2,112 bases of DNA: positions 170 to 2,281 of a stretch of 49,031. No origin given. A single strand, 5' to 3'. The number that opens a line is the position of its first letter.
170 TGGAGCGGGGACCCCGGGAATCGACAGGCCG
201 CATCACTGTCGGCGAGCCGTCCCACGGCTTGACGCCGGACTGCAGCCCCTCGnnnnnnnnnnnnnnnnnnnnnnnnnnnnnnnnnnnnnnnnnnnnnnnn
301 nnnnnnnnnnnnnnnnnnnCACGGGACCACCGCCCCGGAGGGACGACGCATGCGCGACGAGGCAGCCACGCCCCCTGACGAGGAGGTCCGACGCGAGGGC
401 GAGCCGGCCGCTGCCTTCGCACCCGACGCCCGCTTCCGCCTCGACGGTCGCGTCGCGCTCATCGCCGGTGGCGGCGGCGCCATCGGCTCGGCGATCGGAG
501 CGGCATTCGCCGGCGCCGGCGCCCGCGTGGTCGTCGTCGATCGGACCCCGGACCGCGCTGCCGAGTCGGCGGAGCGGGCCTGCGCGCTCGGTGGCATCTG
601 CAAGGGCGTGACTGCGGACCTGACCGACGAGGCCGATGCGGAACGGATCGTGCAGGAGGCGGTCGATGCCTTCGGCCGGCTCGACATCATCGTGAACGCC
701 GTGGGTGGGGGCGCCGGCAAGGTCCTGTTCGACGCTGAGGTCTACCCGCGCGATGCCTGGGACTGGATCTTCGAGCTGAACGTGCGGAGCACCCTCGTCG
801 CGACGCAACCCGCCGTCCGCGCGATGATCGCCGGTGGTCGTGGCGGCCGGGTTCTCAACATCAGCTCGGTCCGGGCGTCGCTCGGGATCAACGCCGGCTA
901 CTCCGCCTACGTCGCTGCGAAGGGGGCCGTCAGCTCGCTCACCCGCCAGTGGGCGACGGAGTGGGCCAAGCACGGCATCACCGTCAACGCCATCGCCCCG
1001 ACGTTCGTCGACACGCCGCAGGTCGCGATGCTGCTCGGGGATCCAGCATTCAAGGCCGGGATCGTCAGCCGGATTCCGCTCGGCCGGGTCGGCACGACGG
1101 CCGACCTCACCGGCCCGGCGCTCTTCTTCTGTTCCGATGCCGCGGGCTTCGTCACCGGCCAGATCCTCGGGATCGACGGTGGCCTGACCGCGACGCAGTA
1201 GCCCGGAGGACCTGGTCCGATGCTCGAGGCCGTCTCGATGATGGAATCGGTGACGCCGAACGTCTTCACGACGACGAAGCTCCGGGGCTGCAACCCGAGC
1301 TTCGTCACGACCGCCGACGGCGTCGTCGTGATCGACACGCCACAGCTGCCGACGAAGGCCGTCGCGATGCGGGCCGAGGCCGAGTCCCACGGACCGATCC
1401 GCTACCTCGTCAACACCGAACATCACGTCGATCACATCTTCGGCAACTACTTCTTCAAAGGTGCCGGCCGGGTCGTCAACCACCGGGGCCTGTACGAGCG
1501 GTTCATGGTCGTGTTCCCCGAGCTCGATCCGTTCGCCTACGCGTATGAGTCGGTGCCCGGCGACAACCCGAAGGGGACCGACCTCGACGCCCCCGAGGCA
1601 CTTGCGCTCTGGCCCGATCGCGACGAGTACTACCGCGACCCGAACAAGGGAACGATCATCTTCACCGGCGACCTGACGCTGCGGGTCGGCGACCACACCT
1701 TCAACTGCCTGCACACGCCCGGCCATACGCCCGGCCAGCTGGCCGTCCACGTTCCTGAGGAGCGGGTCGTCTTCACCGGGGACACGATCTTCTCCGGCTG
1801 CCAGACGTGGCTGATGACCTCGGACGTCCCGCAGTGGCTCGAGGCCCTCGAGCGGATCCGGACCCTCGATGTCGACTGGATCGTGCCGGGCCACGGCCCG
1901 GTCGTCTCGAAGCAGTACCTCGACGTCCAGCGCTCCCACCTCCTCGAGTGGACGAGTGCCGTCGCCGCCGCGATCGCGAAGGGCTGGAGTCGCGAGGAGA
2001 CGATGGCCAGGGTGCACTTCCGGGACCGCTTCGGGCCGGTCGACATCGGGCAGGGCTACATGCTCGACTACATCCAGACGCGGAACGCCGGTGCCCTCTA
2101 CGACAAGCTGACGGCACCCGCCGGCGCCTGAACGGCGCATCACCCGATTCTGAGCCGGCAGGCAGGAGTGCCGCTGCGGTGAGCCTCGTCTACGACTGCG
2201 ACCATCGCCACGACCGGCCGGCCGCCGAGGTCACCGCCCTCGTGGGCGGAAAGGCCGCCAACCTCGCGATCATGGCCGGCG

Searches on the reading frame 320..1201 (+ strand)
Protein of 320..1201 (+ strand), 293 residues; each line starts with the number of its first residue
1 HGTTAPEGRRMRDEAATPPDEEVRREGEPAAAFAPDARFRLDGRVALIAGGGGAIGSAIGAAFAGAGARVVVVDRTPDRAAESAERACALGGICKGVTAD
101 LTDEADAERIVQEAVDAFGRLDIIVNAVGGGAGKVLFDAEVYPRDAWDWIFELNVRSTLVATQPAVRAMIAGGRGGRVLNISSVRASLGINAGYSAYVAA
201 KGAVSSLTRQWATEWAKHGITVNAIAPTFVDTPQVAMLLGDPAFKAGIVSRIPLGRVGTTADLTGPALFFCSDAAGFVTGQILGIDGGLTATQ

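Call 11: search_protein_families(library=pfam, proteins=[window:320-1201:+], max_evalue=0.001)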
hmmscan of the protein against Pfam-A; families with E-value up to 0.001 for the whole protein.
window:320-1201:+ (293 aa): 5 families
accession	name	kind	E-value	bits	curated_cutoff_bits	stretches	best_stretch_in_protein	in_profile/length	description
PF13561.12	adh_short_C2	-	4e-55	187.4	27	1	55-290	8-236/236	Enoyl-(Acyl carrier protein) reductase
PF00106.31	adh_short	-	2.1e-44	151.8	26.6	1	44-235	1-187/195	short chain dehydrogenase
PF01370.27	Epimerase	-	6.9e-07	29.3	20.9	1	46-129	1-73/240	NAD dependent epimerase/dehydratase family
PF08659.16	KR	-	0.00016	22.1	22.6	1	46-214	3-166/180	KR domain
PF02737.24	3HCDH_N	-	0.00035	21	22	1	51-111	6-64/180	3-hydroxyacyl-CoA dehydrogenase, NAD binding domain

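Call 79: search_protein_families(library=ncbifam, proteins=[window:320-1201:+], max_evalue=0.00001)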
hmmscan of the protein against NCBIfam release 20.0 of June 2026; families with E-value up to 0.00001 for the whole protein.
window:320-1201:+ (293 aa): 217 families (the best 25 are shown)
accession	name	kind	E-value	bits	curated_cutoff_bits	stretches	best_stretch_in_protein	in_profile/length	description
NF006070.0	PRK08213.1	subfamily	2.3e-60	204.3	279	1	37-291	6-258/259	gluconate 5-dehydrogenase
NF005559.1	PRK07231.1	subfamily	9.3e-57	192.4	215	1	40-290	1-248/249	glucose 1-dehydrogenase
NF005711.0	PRK07523.1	subfamily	3.1e-55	187.5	413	1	39-292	6-254/255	SDR family oxidoreductase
TIGR01832.1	kduD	equivalog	1.2e-54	185.5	338.85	1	39-290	1-246/248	2-dehydro-3-deoxy-D-gluconate 5-dehydrogenase KduD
NF005873.0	PRK07814.1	equivalog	1.5e-52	178.6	346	1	38-292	5-254/263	SDR family oxidoreductase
NF004818.0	PRK06172.1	equivalog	1.1e-51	175.6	336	1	40-291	4-252/253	SDR family oxidoreductase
NF004791.0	PRK06138.1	equivalog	7.2e-51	172.9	312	1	40-291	2-251/252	SDR family oxidoreductase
NF005309.0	PRK06841.1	subfamily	2.5e-50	171.3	286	1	36-291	8-254/255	GolD/DthD family dehydrogenase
NF004778.0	PRK06124.1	equivalog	3.1e-50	170.9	303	1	37-291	5-254/256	SDR family oxidoreductase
TIGR01830.1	3oxo_ACP_reduc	equivalog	8e-50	169.8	297.75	1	46-289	1-238/239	3-oxoacyl-[acyl-carrier-protein] reductase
NF009468.0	PRK12826.1-4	equivalog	1.8e-49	168.7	318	1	40-289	4-247/256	SDR family oxidoreductase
NF004773.0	PRK06113.1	equivalog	9.3e-49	166.2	367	1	37-288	5-249/255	7-alpha-hydroxysteroid dehydrogenase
NF005853.0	PRK07774.1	equivalog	2.7e-48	164.6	303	1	39-290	2-247/250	SDR family oxidoreductase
NF009466.0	PRK12826.1-2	subfamily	2.9e-48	164.5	222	1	44-291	4-246/248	3-oxoacyl-ACP reductase FabG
NF005067.0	PRK06484.1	equivalog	9.1e-48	163.1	713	1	32-292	265-514/524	short chain dehydrogenase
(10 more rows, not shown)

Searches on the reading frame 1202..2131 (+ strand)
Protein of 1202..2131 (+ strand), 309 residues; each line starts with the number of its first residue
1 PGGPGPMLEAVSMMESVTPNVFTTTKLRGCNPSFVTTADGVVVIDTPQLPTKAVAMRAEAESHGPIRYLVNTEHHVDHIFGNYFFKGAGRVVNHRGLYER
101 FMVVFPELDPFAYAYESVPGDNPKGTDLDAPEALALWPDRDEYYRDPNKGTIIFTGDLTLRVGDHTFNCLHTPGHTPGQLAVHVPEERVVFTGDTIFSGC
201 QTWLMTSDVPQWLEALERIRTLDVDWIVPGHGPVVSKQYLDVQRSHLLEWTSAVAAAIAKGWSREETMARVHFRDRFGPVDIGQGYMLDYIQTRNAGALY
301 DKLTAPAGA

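Call 11: search_protein_families(library=pfam, proteins=[window:1202-2131:+], max_evalue=0.001)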
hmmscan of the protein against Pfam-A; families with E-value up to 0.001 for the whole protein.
window:1202-2131:+ (309 aa): 1 family
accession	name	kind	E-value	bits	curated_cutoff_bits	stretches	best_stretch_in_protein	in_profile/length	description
PF00753.33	Lactamase_B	-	3e-24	86.5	22.7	1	28-231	4-196/196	Metallo-beta-lactamase superfamily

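Call 79: search_protein_families(library=ncbifam, proteins=[window:1202-2131:+], max_evalue=0.00001)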
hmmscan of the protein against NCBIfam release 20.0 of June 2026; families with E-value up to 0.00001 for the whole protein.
window:1202-2131:+ (309 aa): 15 families
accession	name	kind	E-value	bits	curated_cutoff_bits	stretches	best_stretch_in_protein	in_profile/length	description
TIGR04558.1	SoxH_rel_PQQ_1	hypoth_equivalog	7.8e-28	97.4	300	2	159-270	141-253/285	quinoprotein relay system zinc metallohydrolase 1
TIGR04559.1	SoxH_rel_PQQ_2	hypoth_equivalog_domain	3.3e-23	82.5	280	2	158-303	139-280/283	quinoprotein relay system zinc metallohydrolase 2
TIGR03413.1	GSH_gloB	equivalog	2.7e-13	49.9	200.8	1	156-225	88-157/248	hydroxyacylglutathione hydrolase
NF033088.2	bla_subclass_B1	equivalog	1.6e-11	44.2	200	1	153-241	116-210/217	subclass B1 metallo-beta-lactamase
NF012229.1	bla_class_B_core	domain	1.4e-09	38.3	100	0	34-89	19-75/139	metallo-beta-lactamase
NF033087.1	bla_subclass_B2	equivalog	8.7e-08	32.2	240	0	153-238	125-210/221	subclass B2 metallo-beta-lactamase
NF000453.2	blaPEDO-3_fam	exception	1.2e-07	31.6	400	0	150-241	130-227/237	PEDO-3 family subclass B1 metallo-beta-lactamase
NF041441.1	blaCIM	exception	5.9e-07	29.2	490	1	153-242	148-242/250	CIM family subclass B1 metallo-beta-lactamase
NF012146.1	blaB-IND-MUS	exception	6.5e-07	28.9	270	0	149-236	130-223/237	BlaB/IND/MUS family subclass B1 metallo-beta-lactamase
NF033105.1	bla_subclass_B3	equivalog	9.9e-07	28.3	240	0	154-181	125-152/257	subclass B3 metallo-beta-lactamase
NF000329.2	bla_B2_CphA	exception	1.2e-06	28.3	500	0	152-232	151-231/253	CphA family subclass B2 metallo-beta-lactamase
NF007597.0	PRK10241.1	equivalog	1.2e-06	28.1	421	1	150-228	84-161/251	hydroxyacylglutathione hydrolase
NF038103.1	blaGMB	exception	2.7e-06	26.7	580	0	172-240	182-252/270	GMB family subclass B1 metallo-beta-lactamase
NF041269.1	bla_B1_long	equivalog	4.5e-06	26.1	350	1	154-241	119-211/334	subclass B1 metallo-beta-lactamase, long type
NF038046.1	blaCVI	exception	7.2e-06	25.7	575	0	156-248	151-243/255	CVI family subclass B2 metallo-beta-lactamase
